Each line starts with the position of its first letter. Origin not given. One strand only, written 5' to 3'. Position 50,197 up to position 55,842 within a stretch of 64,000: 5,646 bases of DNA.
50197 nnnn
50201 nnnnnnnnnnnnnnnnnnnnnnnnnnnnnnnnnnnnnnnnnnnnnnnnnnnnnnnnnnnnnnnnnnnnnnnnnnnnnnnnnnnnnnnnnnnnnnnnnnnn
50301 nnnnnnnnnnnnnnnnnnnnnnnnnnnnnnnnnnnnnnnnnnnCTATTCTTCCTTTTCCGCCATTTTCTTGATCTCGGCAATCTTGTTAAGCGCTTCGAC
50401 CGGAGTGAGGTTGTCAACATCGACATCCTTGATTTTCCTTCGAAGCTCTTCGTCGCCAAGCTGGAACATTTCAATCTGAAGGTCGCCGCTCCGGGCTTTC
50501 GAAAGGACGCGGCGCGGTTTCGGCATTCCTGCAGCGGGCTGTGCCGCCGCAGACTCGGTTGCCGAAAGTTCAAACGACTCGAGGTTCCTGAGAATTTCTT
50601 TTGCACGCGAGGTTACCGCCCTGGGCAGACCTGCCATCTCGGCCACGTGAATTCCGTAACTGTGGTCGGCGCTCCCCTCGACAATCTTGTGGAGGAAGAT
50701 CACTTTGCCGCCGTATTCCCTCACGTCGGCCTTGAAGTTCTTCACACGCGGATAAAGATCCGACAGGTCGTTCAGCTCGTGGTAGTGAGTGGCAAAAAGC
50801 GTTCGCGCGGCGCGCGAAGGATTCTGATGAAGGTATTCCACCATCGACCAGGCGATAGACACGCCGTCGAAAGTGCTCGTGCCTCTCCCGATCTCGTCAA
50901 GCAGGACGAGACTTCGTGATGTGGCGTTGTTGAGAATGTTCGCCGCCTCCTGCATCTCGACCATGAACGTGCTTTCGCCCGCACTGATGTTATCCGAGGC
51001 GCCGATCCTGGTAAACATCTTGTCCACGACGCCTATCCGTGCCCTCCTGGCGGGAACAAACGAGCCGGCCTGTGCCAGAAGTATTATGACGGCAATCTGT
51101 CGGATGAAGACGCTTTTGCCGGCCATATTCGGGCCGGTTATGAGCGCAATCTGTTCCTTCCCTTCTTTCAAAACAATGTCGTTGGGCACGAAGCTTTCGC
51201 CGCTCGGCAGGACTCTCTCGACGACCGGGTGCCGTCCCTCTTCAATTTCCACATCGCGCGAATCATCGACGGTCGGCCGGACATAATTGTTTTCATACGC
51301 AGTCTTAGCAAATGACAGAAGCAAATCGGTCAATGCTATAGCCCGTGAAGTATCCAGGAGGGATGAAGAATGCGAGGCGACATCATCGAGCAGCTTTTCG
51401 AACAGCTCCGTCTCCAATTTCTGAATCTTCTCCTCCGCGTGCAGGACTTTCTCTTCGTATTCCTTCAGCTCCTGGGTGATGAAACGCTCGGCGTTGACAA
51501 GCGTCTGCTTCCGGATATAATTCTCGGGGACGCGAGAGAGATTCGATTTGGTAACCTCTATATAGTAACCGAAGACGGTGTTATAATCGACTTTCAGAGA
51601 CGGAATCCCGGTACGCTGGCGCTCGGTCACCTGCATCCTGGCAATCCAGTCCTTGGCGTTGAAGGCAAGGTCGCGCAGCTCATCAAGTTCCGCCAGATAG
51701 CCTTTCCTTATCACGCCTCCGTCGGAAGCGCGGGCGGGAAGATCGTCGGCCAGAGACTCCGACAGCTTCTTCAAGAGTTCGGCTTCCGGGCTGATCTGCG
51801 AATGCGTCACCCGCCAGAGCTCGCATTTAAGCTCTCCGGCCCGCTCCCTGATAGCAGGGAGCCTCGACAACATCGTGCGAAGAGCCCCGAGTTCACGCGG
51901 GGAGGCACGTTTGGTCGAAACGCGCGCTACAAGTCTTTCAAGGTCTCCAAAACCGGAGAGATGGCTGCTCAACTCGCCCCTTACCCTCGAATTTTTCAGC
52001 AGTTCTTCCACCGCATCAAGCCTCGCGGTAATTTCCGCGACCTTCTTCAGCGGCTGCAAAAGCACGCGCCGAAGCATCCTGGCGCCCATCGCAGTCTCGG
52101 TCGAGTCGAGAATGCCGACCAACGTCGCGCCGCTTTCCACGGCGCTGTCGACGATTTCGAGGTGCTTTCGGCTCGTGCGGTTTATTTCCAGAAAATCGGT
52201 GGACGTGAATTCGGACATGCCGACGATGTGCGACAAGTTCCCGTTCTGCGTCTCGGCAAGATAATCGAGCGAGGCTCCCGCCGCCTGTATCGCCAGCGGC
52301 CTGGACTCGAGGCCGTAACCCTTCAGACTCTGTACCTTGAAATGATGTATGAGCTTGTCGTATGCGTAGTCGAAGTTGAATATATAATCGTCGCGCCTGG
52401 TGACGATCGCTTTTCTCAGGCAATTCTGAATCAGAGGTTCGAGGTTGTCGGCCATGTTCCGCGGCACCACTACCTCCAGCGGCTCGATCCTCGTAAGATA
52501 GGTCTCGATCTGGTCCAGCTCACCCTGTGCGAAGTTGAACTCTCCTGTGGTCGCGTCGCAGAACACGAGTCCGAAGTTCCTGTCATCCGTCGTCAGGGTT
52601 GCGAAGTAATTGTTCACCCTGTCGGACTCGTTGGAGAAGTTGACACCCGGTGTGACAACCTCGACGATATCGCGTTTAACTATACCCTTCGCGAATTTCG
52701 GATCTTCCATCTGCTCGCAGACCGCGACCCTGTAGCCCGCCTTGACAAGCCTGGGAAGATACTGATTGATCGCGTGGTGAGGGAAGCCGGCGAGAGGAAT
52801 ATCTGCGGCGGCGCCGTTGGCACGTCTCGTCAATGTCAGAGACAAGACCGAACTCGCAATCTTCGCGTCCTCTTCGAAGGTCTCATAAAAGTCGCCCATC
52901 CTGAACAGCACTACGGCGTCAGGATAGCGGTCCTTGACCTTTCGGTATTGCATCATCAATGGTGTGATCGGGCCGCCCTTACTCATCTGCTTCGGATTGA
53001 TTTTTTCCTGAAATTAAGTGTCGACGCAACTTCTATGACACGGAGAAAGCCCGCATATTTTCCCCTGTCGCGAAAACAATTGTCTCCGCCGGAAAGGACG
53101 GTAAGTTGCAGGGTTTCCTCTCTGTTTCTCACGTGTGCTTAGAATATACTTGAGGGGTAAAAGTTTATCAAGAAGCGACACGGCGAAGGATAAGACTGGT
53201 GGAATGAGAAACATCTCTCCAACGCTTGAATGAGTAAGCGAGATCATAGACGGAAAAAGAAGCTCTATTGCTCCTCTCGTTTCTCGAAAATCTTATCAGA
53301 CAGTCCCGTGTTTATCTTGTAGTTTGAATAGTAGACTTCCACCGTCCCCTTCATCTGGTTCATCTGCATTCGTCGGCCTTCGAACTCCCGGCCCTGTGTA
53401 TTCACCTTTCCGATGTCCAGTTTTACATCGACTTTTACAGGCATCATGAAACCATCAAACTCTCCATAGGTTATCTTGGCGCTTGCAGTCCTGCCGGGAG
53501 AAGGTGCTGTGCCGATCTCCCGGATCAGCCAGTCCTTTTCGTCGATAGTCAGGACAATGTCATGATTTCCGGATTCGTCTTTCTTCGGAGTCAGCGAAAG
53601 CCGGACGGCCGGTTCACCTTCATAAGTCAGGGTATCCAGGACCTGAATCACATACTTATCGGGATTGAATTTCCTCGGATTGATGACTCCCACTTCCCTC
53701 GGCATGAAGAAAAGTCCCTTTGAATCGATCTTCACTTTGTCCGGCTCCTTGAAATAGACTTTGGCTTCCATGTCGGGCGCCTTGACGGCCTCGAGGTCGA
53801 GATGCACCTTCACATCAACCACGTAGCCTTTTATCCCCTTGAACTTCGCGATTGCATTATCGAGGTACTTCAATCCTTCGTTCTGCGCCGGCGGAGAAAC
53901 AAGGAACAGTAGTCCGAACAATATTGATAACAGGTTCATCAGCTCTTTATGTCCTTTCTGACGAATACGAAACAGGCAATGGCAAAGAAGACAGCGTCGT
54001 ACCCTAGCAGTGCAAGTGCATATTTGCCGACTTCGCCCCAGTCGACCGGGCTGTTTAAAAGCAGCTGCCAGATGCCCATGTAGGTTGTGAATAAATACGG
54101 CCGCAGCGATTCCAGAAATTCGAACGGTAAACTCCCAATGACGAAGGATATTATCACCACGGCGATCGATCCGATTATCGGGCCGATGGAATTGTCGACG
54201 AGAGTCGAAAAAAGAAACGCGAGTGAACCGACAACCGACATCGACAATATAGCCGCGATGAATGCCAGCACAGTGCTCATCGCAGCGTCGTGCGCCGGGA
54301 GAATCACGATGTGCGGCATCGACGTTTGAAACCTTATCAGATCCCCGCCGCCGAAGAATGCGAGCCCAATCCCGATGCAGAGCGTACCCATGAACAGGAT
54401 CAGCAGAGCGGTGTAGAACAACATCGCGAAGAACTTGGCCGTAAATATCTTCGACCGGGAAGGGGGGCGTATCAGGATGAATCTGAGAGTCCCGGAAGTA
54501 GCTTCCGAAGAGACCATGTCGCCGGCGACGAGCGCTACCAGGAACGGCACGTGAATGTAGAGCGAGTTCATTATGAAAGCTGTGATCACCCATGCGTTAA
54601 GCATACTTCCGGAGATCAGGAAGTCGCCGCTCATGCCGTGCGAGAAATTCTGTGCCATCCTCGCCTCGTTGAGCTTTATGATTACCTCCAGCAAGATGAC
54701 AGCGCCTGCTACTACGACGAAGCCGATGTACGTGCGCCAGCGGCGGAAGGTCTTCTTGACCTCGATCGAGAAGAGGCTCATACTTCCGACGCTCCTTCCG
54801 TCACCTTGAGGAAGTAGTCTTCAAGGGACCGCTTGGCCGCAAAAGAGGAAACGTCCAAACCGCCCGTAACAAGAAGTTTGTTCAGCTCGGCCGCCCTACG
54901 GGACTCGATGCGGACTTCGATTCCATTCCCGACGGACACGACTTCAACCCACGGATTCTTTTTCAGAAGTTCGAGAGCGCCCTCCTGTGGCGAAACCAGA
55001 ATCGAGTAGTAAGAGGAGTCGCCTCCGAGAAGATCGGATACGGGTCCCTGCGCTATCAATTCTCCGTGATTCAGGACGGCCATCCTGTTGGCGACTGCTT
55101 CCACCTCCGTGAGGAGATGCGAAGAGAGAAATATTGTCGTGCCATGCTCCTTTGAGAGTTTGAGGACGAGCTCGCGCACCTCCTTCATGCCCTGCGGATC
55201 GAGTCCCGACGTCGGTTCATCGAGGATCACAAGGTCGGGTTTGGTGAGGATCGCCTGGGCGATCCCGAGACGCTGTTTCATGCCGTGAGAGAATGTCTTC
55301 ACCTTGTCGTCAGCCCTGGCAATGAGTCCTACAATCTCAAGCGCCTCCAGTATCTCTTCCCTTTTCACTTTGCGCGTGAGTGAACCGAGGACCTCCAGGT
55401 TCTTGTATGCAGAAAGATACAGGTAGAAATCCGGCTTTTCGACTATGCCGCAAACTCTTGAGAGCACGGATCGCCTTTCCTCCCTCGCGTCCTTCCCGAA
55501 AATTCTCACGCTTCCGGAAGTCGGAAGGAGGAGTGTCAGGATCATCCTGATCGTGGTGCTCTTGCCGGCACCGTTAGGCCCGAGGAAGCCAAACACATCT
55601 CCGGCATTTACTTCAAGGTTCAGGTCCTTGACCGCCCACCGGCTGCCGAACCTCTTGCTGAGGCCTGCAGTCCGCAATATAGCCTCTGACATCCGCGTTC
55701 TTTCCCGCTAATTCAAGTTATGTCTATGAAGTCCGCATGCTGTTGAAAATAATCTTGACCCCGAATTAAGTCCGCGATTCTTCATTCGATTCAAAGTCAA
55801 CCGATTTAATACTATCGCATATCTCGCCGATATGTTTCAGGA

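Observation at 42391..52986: Six-gene, gap-free operon: mutS, HerA-like ATPase, GAF-PP2C phosphatase, tandem ThyX-like, orphan histidine kinase, UvrD-like helicase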

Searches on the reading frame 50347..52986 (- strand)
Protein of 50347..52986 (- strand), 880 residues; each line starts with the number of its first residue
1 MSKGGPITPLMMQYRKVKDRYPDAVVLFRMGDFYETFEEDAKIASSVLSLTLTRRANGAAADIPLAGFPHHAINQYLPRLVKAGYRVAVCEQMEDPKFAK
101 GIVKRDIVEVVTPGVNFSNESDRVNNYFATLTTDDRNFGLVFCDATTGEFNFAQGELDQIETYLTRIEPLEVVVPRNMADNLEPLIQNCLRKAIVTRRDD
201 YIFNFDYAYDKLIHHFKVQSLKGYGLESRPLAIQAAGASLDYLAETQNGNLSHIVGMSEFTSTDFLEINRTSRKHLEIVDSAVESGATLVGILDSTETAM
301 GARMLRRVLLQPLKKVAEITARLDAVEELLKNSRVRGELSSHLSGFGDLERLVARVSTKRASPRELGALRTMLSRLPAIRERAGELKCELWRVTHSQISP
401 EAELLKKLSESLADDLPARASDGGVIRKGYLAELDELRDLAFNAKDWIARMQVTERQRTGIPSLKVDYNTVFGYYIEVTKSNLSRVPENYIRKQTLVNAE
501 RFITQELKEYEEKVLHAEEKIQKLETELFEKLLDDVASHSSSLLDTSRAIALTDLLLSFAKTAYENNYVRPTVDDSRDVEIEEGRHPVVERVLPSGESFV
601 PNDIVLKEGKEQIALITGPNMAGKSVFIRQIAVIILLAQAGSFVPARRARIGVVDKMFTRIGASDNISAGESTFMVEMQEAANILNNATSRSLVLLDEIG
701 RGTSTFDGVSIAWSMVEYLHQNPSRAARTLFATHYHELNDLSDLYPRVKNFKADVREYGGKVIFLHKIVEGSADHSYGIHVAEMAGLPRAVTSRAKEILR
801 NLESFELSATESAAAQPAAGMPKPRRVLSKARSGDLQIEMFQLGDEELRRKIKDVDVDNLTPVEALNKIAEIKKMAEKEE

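Call 3: search_protein_families(library=pfam, proteins=[window:50347-52986:-], max_evalue=0.01)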
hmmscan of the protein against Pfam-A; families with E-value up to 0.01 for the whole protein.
window:50347-52986:- (880 aa): 6 families
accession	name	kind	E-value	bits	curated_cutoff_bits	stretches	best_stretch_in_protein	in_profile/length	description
PF00488.27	MutS_V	-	5.9e-81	271.4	30.2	1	615-803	2-188/188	MutS domain V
PF05192.23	MutS_III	-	7.3e-45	154.1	34.1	1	272-560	2-194/194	MutS domain III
PF01624.25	MutS_I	-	1.4e-41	141.7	20.6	1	8-116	1-109/113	MutS domain I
PF05190.23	MutS_IV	-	3.7e-32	110.9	22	1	429-520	1-92/92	MutS family domain IV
PF05188.22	MutS_II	-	2.6e-22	80.1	25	1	127-254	2-132/133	MutS domain II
PF01208.23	URO-D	-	0.0012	18.3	23.9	0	275-319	187-231/346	Uroporphyrinogen decarboxylase (URO-D)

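Call 4: search_protein_families(library=ncbifam, proteins=[window:50347-52986:-], max_evalue=0.01)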
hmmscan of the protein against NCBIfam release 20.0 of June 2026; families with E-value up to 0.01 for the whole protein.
window:50347-52986:- (880 aa): 6 families
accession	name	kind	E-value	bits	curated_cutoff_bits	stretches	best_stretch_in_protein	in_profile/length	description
NF003810.1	PRK05399.1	equivalog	0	1017.3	480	1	8-803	2-793/793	DNA mismatch repair protein MutS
TIGR01070.1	mutS1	equivalog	4.5e-282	938.3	641.7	1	8-874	2-840/840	DNA mismatch repair protein MutS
NF052383.1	ATPase_KamC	equivalog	1.6e-60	205.4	300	1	296-742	12-434/508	lysine 5,6-aminomutase reactivase ATPase KamC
TIGR01069.2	mutS2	equivalog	6.6e-53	180.2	400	1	506-800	227-512/790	endonuclease MutS2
NF000355.4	ribo_prot_ABC_F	equivalog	0.00064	18.7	380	1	603-688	331-416/499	ribosomal protection-like ABC-F family protein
TIGR03007.1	pepcterm_ChnLen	equivalog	0.0015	16.9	278.85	1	493-551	156-214/498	XrtA system polysaccharide chain length determinant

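Call 5: search_protein_families(library=padloc, proteins=[window:50347-52986:-], max_evalue=0.001)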
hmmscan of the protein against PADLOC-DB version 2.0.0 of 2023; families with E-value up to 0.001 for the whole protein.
window:50347-52986:- (880 aa): 1 family
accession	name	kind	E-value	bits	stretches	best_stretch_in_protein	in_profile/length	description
PDLC04140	mad8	-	1.6e-06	25.8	1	597-751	15-100/314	mads_8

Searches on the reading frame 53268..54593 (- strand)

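Call 3: search_protein_families(library=pfam, proteins=[window:53268-54593:-], max_evalue=0.01)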
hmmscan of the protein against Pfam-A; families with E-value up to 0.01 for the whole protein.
window:53268-54593:- (442 aa): 1 family
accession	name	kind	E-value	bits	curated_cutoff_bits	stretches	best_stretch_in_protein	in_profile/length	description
PF17131.11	LolA_like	-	1.1e-05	25.6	30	1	308-439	65-180/184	Outer membrane lipoprotein-sorting protein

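Call 4: search_protein_families(library=ncbifam, proteins=[window:53268-54593:-], max_evalue=0.01)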
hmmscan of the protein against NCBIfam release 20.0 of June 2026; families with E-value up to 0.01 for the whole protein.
window:53268-54593:- (442 aa): 0 families

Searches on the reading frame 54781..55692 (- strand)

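Call 3: search_protein_families(library=pfam, proteins=[window:54781-55692:-], max_evalue=0.01)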
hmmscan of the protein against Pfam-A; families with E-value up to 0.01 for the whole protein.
window:54781-55692:- (304 aa): 4 families
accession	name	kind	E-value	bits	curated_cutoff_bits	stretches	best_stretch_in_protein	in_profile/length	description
PF00005.33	ABC_tran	-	1.6e-30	106.9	25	1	21-162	1-137/137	ABC transporter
PF13304.12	AAA_21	-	7.7e-12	46.3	27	1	102-194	186-300/304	AAA domain, putative AbiEii toxin, Type IV TA system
PF13555.12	AAA_29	-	0.00071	19.7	27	1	28-59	19-50/61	P-loop containing region of AAA domain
PF13476.12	AAA_23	-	0.0081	17.3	27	0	22-53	11-41/201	AAA domain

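Call 4: search_protein_families(library=ncbifam, proteins=[window:54781-55692:-], max_evalue=0.01)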
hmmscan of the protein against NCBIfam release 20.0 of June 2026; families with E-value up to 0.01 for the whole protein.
window:54781-55692:- (304 aa): 189 families (the best 25 are shown)
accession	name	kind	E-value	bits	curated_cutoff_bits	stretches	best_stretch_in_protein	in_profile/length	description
TIGR01188.1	drrA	subfamily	3e-64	217.2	312.45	1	13-298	1-301/302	daunorubicin resistance ABC transporter, ATP-binding protein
TIGR03740.1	galliderm_ABC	subfamily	9e-61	205.4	309.75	1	6-217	1-207/223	lantibiotic protection ABC transporter ATP-binding subunit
TIGR03522.1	GldA_ABC_ATP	equivalog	7.8e-51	173.3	402.6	1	8-226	5-224/301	gliding motility-associated ABC transporter ATP-binding subunit GldA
NF033858.1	ABC2_perm_RbbA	equivalog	1.5e-45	155.5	1050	1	4-220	265-483/909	ribosome-associated ATPase/putative transporter RbbA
TIGR03864.1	PQQ_ABC_ATP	hypoth_equivalog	2.3e-45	154.9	302.25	1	6-223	2-221/236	ABC transporter, ATP-binding subunit, PQQ-dependent alcohol dehydrogenase system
NF010060.0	PRK13537.1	equivalog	4.1e-45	154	521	1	1-223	11-235/314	nodulation factor ABC transporter ATP-binding protein NodI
NF010059.0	PRK13536.1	equivalog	1.6e-41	142.2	549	1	4-222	42-262/342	nodulation factor ABC transporter ATP-binding protein NodI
TIGR01288.1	nodI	equivalog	3.9e-40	137.7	424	1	6-222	5-223/303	nodulation factor ABC transporter ATP-binding protein NodI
TIGR04520.1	ECF_ATPase_1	equivalog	2e-37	129.1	315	1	17-224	14-226/269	energy-coupling factor transporter ATPase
TIGR04521.1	ECF_ATPase_2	equivalog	7.6e-36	123.6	330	1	19-223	19-234/279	energy-coupling factor transporter ATPase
TIGR04406.1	LPS_export_lptB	equivalog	2.6e-35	121.9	240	1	6-223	2-224/239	LPS export ABC transporter ATP-binding protein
TIGR01186.1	proV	subfamily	1.4e-34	119.8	326.6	1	14-223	2-219/363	betaine/proline/choline family ABC transporter ATP-binding protein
NF047565.1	PSM_export_PmtA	equivalog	1.6e-34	119.5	350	1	19-222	15-216/282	phenol-soluble modulin export ABC transporter ATP-binding protein PmtA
NF008449.1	PRK11300.1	equivalog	1.8e-34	119.2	362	2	114-217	134-237/255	high-affinity branched-chain amino acid ABC transporter ATP-binding protein LivG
TIGR02315.1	ABC_phnC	equivalog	3.3e-34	118.4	266.1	2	96-220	108-232/243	phosphonate ABC transporter ATP-binding protein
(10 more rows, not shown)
